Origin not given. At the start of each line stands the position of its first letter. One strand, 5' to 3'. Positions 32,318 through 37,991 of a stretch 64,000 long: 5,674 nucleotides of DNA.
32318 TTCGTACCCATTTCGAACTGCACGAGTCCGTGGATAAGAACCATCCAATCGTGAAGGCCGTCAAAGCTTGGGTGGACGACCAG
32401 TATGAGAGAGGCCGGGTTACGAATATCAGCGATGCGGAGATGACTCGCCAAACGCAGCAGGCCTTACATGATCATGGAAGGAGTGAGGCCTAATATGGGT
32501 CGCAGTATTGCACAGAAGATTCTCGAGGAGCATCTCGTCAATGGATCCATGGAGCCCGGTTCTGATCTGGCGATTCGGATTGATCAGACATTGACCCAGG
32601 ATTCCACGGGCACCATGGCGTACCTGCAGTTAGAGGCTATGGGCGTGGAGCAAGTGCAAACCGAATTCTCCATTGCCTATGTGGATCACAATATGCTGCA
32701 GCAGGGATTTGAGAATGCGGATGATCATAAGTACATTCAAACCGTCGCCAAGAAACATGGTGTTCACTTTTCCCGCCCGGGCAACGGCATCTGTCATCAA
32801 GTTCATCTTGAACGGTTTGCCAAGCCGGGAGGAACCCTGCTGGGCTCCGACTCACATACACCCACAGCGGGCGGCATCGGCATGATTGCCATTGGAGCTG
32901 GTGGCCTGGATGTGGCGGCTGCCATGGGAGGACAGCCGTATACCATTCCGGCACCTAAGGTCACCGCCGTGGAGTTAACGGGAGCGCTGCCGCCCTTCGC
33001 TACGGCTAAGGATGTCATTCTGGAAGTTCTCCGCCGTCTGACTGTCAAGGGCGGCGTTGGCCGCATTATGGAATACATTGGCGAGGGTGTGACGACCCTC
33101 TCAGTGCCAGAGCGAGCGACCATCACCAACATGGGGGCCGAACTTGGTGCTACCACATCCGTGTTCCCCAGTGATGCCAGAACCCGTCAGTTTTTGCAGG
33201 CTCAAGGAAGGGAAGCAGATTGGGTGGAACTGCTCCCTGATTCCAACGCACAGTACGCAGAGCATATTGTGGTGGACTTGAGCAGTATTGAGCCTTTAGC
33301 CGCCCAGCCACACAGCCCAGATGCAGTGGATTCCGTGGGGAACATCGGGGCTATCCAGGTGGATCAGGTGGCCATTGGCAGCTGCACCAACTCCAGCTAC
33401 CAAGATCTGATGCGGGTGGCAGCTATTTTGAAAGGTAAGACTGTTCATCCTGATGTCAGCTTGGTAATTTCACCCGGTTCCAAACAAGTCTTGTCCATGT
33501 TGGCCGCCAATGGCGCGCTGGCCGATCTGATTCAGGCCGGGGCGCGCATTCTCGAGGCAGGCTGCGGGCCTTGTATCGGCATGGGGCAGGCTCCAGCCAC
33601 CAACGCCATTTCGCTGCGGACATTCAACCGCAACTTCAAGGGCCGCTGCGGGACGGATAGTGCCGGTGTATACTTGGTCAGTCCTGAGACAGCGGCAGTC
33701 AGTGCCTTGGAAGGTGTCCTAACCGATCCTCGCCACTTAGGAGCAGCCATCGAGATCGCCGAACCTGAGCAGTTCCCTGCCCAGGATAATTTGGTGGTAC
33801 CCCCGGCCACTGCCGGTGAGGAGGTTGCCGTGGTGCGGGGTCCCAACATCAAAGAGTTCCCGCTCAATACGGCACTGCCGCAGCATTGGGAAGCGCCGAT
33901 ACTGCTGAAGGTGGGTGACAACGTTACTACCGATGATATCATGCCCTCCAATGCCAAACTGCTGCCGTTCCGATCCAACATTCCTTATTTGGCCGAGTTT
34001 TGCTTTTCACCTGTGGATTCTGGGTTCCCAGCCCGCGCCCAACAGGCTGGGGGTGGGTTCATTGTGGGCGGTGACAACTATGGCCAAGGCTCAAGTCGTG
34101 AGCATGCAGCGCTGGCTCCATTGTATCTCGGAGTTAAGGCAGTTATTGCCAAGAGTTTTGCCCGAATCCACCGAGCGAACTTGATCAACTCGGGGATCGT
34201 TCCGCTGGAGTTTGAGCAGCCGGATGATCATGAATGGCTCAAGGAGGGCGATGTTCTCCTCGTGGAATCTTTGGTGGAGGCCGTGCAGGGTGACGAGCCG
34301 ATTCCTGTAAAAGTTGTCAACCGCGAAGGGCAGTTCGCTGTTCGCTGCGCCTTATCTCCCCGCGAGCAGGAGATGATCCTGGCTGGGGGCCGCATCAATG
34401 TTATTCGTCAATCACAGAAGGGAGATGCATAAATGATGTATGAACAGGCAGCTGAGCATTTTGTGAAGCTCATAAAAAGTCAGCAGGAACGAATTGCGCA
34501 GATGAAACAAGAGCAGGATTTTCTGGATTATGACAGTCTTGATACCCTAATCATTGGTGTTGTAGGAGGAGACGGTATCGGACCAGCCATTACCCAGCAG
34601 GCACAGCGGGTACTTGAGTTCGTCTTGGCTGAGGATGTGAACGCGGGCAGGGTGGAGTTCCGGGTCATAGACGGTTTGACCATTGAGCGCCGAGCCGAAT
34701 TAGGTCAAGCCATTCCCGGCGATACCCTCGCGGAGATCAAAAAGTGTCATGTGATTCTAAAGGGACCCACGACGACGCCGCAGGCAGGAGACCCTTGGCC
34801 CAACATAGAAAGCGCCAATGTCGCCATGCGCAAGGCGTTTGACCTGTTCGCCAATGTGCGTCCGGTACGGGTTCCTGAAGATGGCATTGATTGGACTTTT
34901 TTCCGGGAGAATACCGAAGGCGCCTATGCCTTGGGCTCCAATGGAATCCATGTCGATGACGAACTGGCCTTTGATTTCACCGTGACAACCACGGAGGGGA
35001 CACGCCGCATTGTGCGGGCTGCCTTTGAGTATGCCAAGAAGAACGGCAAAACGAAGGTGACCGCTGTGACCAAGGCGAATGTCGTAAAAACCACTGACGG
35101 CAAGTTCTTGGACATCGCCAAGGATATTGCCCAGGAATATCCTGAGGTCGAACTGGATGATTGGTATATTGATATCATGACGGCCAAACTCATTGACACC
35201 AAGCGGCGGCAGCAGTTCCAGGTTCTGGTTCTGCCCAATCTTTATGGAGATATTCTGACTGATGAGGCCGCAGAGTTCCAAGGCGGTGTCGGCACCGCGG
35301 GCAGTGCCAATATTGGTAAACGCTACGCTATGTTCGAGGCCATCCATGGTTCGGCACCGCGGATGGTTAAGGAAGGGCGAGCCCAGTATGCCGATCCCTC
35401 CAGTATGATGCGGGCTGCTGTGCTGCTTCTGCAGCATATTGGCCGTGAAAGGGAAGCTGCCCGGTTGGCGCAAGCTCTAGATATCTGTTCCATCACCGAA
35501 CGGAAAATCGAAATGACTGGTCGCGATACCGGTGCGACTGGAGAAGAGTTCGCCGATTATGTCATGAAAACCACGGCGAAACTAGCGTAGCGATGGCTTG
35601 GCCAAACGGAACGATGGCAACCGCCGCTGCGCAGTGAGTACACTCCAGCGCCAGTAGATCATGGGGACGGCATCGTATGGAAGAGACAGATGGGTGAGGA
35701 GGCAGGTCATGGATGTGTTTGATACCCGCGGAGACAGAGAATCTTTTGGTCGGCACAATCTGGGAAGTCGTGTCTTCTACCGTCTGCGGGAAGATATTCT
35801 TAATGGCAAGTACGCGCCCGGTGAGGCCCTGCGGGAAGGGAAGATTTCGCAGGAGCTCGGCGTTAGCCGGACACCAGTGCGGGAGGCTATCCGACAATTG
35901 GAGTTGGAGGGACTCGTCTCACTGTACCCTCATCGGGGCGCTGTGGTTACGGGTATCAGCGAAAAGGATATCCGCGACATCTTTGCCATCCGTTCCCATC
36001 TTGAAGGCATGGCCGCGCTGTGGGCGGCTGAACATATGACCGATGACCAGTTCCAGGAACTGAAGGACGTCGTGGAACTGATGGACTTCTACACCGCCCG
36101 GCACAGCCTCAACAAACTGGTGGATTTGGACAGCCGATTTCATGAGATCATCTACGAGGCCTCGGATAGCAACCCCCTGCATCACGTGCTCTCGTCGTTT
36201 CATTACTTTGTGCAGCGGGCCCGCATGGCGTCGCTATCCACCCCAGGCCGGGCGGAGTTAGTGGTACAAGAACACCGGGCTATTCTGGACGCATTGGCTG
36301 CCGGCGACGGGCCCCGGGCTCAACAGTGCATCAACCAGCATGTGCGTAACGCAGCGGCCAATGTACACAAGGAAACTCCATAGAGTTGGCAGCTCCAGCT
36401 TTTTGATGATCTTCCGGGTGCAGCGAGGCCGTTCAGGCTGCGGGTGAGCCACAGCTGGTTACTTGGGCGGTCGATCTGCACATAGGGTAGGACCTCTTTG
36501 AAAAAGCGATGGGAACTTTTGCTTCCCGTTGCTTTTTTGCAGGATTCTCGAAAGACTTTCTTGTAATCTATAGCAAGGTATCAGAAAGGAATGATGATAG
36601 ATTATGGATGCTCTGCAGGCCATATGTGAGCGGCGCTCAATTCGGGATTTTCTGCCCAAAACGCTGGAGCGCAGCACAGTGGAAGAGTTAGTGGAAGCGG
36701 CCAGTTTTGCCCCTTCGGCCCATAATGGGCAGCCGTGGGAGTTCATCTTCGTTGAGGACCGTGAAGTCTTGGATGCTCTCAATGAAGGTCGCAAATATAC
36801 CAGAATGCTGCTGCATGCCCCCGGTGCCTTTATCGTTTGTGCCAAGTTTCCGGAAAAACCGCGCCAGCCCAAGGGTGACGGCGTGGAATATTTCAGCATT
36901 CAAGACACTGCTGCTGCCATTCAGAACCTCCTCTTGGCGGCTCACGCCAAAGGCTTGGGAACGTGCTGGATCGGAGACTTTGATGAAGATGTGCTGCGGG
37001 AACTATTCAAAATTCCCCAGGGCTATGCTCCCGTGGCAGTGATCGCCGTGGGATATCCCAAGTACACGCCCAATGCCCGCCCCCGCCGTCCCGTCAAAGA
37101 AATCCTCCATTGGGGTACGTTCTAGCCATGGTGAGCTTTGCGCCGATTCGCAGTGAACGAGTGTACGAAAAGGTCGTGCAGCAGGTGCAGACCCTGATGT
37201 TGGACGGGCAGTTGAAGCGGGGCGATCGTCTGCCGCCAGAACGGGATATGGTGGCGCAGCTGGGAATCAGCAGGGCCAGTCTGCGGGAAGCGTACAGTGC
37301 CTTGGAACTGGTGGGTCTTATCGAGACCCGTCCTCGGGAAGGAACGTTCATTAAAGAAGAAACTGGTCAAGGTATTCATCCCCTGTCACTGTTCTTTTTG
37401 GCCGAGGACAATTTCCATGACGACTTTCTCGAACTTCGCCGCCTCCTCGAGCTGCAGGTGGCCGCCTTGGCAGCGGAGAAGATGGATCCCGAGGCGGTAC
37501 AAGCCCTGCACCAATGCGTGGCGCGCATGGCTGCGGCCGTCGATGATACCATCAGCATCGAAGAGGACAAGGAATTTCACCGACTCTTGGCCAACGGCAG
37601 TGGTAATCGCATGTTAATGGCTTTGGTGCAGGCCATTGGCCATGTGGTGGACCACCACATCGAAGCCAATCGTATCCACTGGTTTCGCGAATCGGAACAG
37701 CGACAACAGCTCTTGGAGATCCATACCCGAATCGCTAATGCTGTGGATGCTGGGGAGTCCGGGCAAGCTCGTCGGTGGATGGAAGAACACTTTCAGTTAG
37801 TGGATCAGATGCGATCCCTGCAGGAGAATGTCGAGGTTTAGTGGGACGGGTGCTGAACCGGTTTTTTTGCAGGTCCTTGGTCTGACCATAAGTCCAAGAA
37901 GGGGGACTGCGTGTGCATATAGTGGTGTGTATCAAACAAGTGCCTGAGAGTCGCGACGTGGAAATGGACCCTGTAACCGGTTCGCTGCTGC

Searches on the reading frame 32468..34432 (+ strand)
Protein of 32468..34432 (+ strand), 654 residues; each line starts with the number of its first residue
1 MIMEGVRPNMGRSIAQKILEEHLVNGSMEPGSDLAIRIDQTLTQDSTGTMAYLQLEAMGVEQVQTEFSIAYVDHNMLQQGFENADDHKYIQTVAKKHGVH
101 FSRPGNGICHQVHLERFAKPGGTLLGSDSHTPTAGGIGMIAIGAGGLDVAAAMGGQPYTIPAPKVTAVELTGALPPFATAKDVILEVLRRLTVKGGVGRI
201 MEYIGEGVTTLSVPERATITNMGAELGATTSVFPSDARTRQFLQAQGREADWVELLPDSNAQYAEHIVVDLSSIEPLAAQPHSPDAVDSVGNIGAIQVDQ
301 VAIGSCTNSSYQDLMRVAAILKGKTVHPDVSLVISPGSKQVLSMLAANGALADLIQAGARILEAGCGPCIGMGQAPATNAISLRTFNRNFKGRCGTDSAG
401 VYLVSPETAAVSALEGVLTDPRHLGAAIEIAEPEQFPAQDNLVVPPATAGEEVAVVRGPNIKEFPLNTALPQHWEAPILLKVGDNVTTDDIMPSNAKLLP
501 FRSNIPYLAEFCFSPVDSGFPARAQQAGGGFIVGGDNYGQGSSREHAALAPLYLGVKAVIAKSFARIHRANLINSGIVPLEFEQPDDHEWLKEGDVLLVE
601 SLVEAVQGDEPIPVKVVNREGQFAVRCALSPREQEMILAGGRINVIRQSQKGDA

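Call 77: search_protein_families(library=pfam, max_evalue=0.000001, proteins=[window:32468-34432:+])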
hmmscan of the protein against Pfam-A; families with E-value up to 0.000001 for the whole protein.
window:32468-34432:+ (654 aa): 2 families
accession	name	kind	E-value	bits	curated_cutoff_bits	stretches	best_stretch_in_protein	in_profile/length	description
PF00330.25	Aconitase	-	1.5e-112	377.4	28.7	2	16-289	1-302/463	Aconitase family (aconitate hydratase)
PF00694.25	Aconitase_C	-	1.2e-23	84.4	22.8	1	531-584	77-130/131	Aconitase C-terminal domain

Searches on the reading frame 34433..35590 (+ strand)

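Call 77: search_protein_families(library=pfam, max_evalue=0.000001, proteins=[window:34433-35590:+])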
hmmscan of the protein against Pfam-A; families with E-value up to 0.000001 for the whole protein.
window:34433-35590:+ (385 aa): 1 family
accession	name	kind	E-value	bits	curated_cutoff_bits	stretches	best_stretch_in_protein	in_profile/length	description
PF00180.25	Iso_dh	-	5.6e-69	233.5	27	1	41-350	2-320/348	Isocitrate/isopropylmalate dehydrogenase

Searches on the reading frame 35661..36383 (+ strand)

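Call 77: search_protein_families(library=pfam, max_evalue=0.000001, proteins=[window:35661-36383:+])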
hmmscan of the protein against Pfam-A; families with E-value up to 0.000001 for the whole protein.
window:35661-36383:+ (240 aa): 2 families
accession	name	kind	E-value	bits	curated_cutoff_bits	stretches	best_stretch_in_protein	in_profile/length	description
PF07729.17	FCD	-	8.6e-30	104.2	24.3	1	106-229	1-124/125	FCD domain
PF00392.27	GntR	-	6.7e-19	67.7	27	1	36-96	3-64/64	Bacterial regulatory proteins, gntR family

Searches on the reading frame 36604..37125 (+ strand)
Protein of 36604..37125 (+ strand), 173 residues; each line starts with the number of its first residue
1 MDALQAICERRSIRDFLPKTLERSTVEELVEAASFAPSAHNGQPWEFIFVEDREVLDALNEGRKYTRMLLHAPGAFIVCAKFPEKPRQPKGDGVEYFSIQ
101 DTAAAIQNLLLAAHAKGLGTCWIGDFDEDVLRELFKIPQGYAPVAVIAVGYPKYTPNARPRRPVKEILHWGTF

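Call 77: search_protein_families(library=pfam, max_evalue=0.000001, proteins=[window:36604-37125:+])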
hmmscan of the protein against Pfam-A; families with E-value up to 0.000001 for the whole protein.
window:36604-37125:+ (173 aa): 2 families
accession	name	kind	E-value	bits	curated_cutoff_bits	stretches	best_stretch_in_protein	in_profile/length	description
PF00881.29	Nitroreductase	-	3e-34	119.1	23.5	2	63-151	81-167/167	Nitroreductase family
PF14512.11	TM1586_NiRdase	-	1.1e-17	64.8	27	1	107-169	89-150/215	Putative TM nitroreductase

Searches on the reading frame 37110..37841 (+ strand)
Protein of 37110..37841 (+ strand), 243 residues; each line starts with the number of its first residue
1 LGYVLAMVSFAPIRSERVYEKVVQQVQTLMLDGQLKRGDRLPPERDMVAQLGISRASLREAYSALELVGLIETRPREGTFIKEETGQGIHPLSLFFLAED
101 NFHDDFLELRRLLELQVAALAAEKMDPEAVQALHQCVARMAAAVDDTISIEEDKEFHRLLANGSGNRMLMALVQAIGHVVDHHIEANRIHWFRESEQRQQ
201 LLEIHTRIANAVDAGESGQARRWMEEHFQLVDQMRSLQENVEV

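Call 77: search_protein_families(library=pfam, max_evalue=0.000001, proteins=[window:37110-37841:+])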
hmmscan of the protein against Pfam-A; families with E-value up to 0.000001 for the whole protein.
window:37110-37841:+ (243 aa): 2 families
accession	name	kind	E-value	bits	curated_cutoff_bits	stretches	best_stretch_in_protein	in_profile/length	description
PF07729.17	FCD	-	6.9e-22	78.6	24.3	1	106-229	2-124/125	FCD domain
PF00392.27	GntR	-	1.8e-16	60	27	1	19-81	2-64/64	Bacterial regulatory proteins, gntR family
